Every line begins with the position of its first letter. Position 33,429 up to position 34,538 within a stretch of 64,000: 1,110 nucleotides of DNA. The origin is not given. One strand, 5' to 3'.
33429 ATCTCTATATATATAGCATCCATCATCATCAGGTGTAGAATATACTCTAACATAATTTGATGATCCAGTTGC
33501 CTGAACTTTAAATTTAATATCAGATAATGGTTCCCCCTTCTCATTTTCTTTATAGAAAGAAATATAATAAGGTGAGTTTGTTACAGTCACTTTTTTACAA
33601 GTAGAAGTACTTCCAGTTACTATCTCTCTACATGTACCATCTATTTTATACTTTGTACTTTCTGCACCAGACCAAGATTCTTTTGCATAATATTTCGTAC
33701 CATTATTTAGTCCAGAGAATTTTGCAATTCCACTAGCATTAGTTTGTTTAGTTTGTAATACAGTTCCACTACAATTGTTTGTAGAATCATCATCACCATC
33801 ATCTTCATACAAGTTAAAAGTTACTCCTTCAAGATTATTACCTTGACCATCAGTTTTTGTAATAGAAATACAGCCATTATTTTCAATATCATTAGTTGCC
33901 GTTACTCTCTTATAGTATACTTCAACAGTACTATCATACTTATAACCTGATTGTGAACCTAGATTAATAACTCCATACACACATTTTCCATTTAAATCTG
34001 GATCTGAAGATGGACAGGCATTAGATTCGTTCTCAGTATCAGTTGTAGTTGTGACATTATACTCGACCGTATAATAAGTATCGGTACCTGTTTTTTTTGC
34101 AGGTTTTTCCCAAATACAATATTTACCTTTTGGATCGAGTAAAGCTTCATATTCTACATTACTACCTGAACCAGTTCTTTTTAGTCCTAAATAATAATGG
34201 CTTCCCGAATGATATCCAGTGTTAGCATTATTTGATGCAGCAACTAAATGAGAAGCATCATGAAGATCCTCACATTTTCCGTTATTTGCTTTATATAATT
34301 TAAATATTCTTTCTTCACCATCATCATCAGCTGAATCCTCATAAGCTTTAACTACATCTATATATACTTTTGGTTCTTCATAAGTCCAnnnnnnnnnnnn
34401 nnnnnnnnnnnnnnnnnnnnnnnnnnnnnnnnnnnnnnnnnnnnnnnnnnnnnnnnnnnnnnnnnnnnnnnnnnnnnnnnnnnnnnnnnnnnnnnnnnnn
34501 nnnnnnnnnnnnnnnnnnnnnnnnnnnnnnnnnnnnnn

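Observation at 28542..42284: ~13.7-kb giant surface-protein locus inserted between ftsK and the S10 ribosomal operon, bracketed by a paralogous gene pair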

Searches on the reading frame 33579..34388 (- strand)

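Call 66: search_protein_families(library=pfam, proteins=[window:33579-34388:-], max_evalue=0.01)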
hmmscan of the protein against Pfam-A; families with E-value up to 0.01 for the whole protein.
window:33579-34388:- (270 aa): 1 family
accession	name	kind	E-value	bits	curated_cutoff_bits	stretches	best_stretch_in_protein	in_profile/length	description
PF17802.7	SpaA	-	7e-10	39.4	23.1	1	174-238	3-59/91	Prealbumin-like fold domain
